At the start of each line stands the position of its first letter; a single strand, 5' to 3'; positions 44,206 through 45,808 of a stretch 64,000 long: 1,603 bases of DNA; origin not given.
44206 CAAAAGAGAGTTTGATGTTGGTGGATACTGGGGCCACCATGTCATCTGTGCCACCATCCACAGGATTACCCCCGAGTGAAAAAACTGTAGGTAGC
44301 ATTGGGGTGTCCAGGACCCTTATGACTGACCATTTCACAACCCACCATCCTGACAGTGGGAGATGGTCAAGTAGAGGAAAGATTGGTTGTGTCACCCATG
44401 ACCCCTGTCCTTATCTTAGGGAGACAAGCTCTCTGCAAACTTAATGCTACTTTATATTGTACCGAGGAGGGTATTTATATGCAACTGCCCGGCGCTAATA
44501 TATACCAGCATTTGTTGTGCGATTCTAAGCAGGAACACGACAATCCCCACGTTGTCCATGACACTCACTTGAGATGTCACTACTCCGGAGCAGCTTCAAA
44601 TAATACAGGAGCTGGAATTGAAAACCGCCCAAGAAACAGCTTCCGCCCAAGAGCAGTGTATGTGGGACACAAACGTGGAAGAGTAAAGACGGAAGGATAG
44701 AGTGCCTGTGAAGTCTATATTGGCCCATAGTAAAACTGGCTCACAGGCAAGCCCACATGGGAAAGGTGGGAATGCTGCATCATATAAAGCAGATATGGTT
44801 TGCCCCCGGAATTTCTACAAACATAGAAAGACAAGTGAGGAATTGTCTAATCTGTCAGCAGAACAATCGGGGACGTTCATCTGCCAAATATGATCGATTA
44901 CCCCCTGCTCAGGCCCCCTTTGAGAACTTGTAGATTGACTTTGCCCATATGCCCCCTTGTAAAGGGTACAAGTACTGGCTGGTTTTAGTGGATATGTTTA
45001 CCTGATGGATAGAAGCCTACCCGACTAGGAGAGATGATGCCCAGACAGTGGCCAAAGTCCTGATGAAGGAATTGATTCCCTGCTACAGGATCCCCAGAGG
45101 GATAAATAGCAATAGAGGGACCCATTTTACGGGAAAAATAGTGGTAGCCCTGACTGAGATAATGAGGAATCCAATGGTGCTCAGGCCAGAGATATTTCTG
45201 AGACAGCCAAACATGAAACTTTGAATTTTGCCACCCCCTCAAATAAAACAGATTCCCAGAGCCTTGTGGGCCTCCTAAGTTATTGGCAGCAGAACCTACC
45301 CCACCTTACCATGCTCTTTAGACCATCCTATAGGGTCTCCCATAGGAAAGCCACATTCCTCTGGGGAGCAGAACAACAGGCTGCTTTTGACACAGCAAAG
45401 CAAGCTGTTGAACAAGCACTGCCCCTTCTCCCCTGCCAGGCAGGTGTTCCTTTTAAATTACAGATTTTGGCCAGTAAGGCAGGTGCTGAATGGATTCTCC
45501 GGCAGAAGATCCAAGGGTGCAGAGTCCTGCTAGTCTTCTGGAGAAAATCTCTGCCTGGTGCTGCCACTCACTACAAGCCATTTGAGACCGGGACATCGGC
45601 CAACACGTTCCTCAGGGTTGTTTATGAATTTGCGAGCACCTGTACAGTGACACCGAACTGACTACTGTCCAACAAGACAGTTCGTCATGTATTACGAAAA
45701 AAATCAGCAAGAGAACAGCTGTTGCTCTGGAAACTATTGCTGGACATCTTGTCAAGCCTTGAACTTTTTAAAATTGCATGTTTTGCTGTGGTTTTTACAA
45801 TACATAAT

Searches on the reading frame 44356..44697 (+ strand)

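Call 42: search_protein_families(library=pfam, proteins=[window:44356-44697:+], max_evalue=0.1)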
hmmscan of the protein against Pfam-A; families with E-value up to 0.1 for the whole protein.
window:44356-44697:+ (114 aa): 1 family
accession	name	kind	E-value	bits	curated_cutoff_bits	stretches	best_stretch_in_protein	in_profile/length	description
PF12957.13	DUF3846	-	0.092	13.4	27.5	0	30-75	41-79/103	Domain of unknown function (DUF3846)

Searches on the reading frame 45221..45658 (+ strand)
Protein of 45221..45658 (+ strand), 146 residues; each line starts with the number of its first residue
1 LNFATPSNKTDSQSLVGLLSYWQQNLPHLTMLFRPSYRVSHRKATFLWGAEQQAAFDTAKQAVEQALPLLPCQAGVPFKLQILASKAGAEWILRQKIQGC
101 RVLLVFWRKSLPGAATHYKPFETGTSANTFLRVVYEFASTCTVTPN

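Call 42: search_protein_families(library=pfam, proteins=[window:45221-45658:+], max_evalue=0.1)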
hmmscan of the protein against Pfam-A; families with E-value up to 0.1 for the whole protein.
window:45221-45658:+ (146 aa): 1 family
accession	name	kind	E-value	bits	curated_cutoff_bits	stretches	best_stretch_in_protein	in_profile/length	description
PF17919.7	RT_RNaseH_2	-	1.8e-07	31.6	29.8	1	48-123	1-77/100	RNase H-like domain found in reverse transcriptase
